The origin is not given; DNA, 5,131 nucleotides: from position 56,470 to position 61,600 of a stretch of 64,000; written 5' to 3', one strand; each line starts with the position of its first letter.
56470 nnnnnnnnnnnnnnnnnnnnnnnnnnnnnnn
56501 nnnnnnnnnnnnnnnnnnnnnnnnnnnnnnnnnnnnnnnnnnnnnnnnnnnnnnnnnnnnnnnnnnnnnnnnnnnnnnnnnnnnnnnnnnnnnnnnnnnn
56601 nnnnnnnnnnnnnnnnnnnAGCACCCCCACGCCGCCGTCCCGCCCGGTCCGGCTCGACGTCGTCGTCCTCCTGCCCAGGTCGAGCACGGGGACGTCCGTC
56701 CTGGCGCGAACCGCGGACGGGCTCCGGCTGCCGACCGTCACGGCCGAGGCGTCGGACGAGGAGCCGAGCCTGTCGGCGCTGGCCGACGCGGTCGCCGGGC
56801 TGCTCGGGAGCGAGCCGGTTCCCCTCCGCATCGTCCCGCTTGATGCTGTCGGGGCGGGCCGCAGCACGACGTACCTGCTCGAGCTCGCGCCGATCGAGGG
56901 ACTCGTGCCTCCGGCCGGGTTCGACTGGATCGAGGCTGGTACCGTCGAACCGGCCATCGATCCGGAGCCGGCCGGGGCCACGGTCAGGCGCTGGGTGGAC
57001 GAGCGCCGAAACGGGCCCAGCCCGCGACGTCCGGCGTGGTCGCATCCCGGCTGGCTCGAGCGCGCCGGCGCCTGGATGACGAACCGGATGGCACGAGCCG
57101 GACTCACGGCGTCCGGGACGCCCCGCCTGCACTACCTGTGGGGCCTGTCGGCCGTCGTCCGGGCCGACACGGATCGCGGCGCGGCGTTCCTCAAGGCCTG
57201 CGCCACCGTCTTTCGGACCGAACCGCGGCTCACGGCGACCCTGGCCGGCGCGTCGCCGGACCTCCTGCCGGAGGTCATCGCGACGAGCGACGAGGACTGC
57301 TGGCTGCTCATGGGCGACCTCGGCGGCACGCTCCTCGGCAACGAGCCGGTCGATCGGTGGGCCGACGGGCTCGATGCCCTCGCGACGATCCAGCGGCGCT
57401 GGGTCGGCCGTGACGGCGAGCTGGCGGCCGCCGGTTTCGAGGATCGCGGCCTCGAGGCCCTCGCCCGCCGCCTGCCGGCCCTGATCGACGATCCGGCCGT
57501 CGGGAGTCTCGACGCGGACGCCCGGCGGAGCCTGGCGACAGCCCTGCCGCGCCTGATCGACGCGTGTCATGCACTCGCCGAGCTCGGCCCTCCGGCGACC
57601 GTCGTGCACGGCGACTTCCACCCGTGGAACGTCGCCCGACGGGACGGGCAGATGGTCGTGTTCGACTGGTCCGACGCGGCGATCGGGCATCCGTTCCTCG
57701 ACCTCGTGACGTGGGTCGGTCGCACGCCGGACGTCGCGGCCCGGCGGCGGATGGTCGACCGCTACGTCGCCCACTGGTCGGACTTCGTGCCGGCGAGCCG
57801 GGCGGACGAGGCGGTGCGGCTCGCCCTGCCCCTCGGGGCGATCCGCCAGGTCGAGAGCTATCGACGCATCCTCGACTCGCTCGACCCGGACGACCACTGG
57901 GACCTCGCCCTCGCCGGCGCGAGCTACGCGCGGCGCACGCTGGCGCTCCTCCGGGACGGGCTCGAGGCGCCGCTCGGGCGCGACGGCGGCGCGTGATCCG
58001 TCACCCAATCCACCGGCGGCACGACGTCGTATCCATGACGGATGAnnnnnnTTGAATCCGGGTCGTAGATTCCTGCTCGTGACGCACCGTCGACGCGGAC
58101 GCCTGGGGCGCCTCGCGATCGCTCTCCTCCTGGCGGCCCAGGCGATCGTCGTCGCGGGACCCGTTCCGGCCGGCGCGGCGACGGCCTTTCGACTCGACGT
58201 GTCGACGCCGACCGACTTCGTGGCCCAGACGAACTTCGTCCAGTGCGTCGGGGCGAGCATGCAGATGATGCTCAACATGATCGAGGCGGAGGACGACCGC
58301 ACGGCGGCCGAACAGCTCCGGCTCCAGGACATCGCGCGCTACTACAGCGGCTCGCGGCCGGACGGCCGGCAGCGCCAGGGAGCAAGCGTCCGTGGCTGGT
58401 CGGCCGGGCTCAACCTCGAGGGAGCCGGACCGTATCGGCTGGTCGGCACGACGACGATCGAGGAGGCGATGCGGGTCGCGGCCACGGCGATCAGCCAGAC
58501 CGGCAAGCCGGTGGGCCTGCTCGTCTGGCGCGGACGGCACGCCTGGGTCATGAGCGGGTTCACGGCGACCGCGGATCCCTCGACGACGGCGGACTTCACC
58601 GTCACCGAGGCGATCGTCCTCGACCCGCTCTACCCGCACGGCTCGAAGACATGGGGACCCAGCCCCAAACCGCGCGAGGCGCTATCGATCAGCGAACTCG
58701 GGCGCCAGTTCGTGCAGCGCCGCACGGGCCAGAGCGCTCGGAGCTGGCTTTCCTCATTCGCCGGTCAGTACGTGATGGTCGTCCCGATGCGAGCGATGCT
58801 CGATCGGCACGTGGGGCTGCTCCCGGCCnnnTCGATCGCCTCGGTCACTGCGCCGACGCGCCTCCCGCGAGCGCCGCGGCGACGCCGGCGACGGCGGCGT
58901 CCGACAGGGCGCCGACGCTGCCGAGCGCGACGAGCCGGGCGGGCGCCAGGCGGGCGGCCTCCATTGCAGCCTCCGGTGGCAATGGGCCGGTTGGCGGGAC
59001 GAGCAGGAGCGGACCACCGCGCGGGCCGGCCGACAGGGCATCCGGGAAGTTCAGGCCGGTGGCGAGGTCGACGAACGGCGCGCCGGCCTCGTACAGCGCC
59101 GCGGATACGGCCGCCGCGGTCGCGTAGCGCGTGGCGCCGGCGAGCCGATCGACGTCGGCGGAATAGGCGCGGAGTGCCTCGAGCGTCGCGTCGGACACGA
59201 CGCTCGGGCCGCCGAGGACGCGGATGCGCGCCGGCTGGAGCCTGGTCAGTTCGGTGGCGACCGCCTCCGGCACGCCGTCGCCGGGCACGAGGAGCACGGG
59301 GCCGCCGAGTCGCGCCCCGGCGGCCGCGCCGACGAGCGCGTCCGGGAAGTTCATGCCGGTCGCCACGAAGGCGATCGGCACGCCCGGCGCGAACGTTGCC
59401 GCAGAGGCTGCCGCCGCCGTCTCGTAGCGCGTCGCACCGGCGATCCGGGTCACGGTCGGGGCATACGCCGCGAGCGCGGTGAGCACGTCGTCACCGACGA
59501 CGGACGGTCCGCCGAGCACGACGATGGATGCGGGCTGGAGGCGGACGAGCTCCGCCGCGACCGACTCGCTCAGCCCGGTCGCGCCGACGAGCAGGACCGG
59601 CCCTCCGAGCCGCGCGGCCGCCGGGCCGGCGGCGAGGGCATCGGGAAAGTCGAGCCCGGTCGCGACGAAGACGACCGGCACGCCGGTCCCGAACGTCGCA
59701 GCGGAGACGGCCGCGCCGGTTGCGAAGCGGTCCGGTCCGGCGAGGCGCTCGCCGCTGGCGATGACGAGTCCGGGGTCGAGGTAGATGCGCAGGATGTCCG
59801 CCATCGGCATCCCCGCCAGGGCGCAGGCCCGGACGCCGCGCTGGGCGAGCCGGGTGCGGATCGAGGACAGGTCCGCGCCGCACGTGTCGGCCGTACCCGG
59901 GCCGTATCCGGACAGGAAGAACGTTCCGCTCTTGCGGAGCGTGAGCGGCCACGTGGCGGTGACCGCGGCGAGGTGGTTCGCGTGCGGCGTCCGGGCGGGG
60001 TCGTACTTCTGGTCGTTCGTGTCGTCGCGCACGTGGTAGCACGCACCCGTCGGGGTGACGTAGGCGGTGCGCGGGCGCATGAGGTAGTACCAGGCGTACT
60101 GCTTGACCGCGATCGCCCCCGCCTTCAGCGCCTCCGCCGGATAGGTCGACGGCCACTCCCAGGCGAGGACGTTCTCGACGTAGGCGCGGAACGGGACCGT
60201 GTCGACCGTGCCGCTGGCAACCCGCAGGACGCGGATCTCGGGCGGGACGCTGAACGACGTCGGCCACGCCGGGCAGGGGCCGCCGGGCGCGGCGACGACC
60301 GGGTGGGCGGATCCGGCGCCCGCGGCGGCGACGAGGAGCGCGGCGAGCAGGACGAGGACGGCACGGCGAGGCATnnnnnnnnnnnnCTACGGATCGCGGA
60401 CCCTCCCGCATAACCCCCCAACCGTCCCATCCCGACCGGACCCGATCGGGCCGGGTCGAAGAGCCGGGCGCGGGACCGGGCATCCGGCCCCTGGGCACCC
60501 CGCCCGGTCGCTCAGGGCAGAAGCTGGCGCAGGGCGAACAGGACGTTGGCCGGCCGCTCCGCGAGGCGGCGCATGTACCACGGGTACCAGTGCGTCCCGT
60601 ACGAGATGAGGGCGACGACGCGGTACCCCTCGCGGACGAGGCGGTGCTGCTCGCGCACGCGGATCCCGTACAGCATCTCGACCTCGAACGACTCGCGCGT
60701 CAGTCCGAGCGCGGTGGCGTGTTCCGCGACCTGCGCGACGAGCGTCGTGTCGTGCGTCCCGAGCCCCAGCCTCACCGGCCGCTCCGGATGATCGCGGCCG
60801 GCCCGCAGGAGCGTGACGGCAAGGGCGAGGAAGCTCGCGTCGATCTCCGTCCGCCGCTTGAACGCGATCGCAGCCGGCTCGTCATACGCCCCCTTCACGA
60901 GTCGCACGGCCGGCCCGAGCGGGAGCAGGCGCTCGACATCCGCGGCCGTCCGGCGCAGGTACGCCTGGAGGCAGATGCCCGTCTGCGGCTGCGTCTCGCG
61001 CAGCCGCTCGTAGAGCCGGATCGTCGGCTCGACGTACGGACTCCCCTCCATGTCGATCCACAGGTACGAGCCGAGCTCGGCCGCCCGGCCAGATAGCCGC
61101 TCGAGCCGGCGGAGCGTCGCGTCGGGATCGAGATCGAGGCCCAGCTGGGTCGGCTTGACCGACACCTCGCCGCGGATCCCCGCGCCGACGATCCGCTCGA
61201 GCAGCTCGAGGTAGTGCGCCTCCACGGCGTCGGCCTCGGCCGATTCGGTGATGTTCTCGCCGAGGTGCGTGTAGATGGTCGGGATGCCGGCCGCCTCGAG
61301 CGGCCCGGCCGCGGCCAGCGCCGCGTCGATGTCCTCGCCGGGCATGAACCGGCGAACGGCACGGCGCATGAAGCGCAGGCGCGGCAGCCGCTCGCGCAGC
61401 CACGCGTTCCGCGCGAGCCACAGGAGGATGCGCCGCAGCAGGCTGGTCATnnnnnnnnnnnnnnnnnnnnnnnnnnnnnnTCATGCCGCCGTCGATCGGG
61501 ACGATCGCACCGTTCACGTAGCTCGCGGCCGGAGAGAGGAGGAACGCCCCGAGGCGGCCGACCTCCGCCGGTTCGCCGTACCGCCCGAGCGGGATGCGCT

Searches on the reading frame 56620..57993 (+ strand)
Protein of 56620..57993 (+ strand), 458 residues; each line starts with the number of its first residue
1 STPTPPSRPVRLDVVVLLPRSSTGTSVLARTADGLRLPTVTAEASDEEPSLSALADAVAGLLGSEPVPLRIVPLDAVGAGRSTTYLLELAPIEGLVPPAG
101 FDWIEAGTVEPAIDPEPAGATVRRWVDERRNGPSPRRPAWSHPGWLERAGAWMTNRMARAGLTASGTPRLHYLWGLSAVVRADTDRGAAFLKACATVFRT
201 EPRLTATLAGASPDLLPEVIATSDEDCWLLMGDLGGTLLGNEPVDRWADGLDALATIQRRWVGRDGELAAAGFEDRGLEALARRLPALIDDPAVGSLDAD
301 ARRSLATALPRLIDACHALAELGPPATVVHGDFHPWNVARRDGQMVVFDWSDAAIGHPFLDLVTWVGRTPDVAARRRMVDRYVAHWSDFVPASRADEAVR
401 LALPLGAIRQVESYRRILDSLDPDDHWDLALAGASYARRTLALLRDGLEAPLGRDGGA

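Call 14: search_protein_families(library=pfam, proteins=[window:56620-57993:+], max_evalue=0.001)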
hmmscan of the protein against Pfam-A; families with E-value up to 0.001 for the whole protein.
window:56620-57993:+ (458 aa): 1 family
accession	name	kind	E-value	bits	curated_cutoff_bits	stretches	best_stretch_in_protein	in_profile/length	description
PF01636.29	APH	-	5.7e-16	59.4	23.2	1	179-390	13-232/239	Phosphotransferase enzyme family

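Call 72: search_protein_families(library=ncbifam, proteins=[window:56620-57993:+], max_evalue=0.00001)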
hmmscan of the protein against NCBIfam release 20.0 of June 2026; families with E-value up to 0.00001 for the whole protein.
window:56620-57993:+ (458 aa): 0 families

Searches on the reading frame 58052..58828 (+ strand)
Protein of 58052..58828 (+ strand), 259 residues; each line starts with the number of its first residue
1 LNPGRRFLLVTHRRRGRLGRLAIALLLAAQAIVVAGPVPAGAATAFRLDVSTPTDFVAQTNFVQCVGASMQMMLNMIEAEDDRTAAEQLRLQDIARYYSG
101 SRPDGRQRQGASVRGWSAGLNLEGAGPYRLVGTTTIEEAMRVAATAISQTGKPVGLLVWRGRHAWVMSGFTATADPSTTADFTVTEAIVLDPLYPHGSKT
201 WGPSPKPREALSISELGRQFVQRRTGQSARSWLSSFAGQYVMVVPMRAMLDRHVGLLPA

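Call 4: search_protein_families(library=pfam, proteins=[window:58052-58828:+], max_evalue=1)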
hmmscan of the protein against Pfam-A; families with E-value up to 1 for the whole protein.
window:58052-58828:+ (259 aa): 1 family
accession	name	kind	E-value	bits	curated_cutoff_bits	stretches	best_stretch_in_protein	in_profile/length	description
PF19716.4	DUF6211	-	0.039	14.8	25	1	180-209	61-90/92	Family of unknown function (DUF6211)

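Call 5: search_protein_families(library=ncbifam, proteins=[window:58052-58828:+], max_evalue=1)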
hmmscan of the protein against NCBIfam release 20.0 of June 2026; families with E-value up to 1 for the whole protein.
window:58052-58828:+ (259 aa): 0 families

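Call 8: find_homologous_proteins(query=window:58052-58828:+, max_evalue=0.001)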
Query window:58052-58828:+ (259 aa): 3278 proteins with E <= 0.001 among 6500 candidates; the best 120 are listed.
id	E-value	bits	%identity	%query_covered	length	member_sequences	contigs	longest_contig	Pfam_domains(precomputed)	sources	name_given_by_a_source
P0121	2.3e-159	546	100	97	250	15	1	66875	-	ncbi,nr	ncbi:MAG TPA: hypothetical protein VFR14_14090 [Candidatus Limnocylindrales bacterium]|nr:hypothetic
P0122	1.4e-134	465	80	100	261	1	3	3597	-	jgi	jgi:hypothetical protein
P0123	2.6e-132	458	89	83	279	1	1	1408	-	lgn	-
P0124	1.1e-129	449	84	92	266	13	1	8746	-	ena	-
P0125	1.3e-127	442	83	92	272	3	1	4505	-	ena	-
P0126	2.6e-126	438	88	83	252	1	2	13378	-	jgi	jgi:hypothetical protein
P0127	2.1e-123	429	78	95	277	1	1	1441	-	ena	-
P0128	2.9e-121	422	84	82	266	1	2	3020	-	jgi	jgi:hypothetical protein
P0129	1.1e-120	420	80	83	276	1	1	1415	-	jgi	jgi:hypothetical protein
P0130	1.9e-120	419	77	95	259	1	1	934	-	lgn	-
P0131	1.1e-119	416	81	83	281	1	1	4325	-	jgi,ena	-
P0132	1.4e-119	416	81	82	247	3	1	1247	-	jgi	jgi:hypothetical protein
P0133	4.1e-119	414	76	95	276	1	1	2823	-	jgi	jgi:hypothetical protein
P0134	6.4e-119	414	82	82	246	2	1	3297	-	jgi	jgi:hypothetical protein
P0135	9.4e-100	351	71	82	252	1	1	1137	-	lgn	-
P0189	1.4e-89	318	66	87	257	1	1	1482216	-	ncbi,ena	-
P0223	2.6e-88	314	65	88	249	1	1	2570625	-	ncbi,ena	-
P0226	4.1e-88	313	69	79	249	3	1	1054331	-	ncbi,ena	-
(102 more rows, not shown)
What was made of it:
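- Checked: 58052 is a TTG start; the public record (P0121, 250 aa) is 9 residues shorter (call 8).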

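Call 46: find_encoding_contigs(protein=P0223, flank=7000, max_places=2)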
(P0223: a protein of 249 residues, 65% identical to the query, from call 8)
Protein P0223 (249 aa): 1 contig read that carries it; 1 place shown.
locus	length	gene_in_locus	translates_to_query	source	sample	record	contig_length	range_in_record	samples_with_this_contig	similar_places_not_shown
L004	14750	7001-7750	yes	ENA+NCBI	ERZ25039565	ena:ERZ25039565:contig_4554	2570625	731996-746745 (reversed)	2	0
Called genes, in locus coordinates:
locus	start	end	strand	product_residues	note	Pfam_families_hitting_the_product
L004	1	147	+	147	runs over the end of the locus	PF06172:Cupin_5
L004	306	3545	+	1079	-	-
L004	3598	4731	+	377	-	PF06224:AlkZ-like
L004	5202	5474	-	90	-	PF03330:DPBB_1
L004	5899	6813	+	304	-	PF00730:HhH-GPD (weak)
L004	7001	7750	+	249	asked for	-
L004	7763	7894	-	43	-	-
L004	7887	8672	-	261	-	PF00296:Bac_luciferase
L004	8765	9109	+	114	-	PF04993:TfoX_N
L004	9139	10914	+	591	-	PF02922:CBM_48, PF00128:Alpha-amylase, PF02806:Alpha-amylase_C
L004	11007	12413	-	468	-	PF01565:FAD_binding_4, PF08031:BBE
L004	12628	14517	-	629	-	PF05199:GMC_oxred_C, PF00106:adh_short, PF08659:KR, PF13561:adh_short_C2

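Call 47: find_encoding_contigs(protein=P0189, flank=7000, max_places=2)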
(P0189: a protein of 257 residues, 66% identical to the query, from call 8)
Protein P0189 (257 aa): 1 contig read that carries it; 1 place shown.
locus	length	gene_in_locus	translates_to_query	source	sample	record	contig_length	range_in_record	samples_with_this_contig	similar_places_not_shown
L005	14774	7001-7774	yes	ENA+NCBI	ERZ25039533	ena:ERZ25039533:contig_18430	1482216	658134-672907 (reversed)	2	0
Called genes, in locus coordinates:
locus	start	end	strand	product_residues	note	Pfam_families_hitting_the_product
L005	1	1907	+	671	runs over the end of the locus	PF00990:GGDEF, PF00563:EAL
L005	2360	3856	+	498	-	PF00171:Aldedh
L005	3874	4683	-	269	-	PF00583:Acetyltransf_1 (weak), PF13508:Acetyltransf_7 (weak)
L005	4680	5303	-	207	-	PF14803:Zn_ribbon_Nudix, PF00293:NUDIX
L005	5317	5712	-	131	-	-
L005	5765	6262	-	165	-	PF00731:AIRC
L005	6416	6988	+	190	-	PF24675:NpmA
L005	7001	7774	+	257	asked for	-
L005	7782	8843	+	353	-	PF01156:IU_nuc_hydro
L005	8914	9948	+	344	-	-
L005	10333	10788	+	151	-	PF02361:CbiQ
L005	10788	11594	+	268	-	PF00005:ABC_tran, PF02463:SMC_N (faint), PF13304:AAA_21 (faint)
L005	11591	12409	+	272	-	PF02463:SMC_N (weak), PF13191:AAA_16 (weak), PF00005:ABC_tran, PF13304:AAA_21 (faint)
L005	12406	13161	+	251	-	-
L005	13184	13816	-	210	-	PF13489:Methyltransf_23, PF02353:CMAS, PF13847:Methyltransf_31, PF08241:Methyltransf_11, PF08242:Methyltransf_12, PF13649:Methyltransf_25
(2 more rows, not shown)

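Call 48: find_encoding_contigs(protein=P0226, flank=7000, max_places=2)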
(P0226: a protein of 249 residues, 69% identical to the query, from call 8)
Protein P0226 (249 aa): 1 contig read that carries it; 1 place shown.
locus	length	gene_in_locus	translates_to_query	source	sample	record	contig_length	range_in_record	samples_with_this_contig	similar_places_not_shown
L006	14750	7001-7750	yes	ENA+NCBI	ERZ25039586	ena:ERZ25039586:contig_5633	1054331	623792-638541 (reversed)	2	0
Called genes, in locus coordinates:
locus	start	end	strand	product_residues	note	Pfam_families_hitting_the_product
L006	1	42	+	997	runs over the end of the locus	-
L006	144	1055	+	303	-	PF00561:Abhydrolase_1, PF12146:Hydrolase_4, PF12697:Abhydrolase_6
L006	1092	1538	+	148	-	PF06172:Cupin_5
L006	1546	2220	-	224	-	PF03330:DPBB_1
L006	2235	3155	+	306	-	-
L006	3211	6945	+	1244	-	PF02574:S-methyl_trans, PF00809:Pterin_bind, PF02607:B12-binding_2, PF02310:B12-binding, PF02965:Met_synt_B12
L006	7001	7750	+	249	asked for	-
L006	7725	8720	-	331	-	PF00296:Bac_luciferase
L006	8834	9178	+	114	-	PF04993:TfoX_N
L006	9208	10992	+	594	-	PF02922:CBM_48, PF00128:Alpha-amylase, PF02806:Alpha-amylase_C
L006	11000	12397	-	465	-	PF01565:FAD_binding_4, PF08031:BBE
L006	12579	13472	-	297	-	PF00296:Bac_luciferase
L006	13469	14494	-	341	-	PF00465:Fe-ADH (weak), PF13685:Fe-ADH_2, PF01761:DHQ_synthase (weak)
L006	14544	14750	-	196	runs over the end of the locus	PF00005:ABC_tran (weak)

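Call 54: search_protein_families(library=phrogs, proteins=[window:58052-58828:+], max_evalue=0.1)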
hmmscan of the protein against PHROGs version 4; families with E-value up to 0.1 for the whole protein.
window:58052-58828:+ (259 aa): 0 families

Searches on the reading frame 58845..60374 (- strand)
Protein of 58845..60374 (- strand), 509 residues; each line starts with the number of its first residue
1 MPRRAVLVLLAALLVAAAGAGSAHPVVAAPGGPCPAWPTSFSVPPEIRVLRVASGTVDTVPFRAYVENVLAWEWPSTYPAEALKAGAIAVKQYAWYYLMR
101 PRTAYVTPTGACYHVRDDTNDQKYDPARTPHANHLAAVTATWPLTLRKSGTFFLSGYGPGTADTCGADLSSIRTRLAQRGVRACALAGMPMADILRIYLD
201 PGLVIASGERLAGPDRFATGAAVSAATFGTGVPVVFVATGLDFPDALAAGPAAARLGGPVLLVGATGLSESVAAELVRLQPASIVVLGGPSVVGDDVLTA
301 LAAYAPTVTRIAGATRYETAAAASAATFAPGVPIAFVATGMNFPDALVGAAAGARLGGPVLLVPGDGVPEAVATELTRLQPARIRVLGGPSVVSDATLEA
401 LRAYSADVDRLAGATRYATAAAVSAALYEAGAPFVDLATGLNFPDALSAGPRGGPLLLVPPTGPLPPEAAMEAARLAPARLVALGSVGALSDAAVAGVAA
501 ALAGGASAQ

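Call 14: search_protein_families(library=pfam, proteins=[window:58845-60374:-], max_evalue=0.001)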
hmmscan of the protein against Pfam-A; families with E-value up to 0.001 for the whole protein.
window:58845-60374:- (509 aa): 2 families
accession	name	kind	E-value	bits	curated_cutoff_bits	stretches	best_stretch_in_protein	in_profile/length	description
PF04122.17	CW_binding_2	-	1.4e-45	154.1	24.9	3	210-297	1-72/73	Cell wall binding domain 2 (CWB2)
PF08486.15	SpoIID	-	1e-10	42.5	23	1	55-141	6-90/97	Stage II sporulation protein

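Call 72: search_protein_families(library=ncbifam, proteins=[window:58845-60374:-], max_evalue=0.00001)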
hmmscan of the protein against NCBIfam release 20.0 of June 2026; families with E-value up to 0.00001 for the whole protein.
window:58845-60374:- (509 aa): 3 families
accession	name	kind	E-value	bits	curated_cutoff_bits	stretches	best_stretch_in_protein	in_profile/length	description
TIGR02669.1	SpoIID_LytB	domain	6.3e-09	36.1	83.3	1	57-142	3-81/270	SpoIID/LytB domain-containing protein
NF033435.1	S-layer_Clost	equivalog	5.1e-07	28.9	650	1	245-424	430-622/728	S-layer protein SlpA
TIGR02870.1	spore_II_D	equivalog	8.6e-07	28.4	234.75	1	46-105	58-117/338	stage II sporulation protein D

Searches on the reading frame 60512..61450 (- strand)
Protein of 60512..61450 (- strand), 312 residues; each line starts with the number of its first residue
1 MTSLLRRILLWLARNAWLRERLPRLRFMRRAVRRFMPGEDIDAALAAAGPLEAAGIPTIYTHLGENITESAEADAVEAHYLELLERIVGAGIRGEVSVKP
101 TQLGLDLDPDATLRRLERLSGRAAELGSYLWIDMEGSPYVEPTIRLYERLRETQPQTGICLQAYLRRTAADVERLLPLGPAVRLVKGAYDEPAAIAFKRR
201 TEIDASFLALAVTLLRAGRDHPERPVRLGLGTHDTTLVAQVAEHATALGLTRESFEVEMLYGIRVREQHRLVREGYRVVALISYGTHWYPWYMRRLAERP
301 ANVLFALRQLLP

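Call 14: search_protein_families(library=pfam, proteins=[window:60512-61450:-], max_evalue=0.001)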
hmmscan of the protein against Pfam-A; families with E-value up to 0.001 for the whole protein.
window:60512-61450:- (312 aa): 1 family
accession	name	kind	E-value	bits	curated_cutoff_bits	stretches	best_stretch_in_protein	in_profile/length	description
PF01619.24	Pro_dh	-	5.4e-27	95.5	27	1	46-303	3-273/278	Proline dehydrogenase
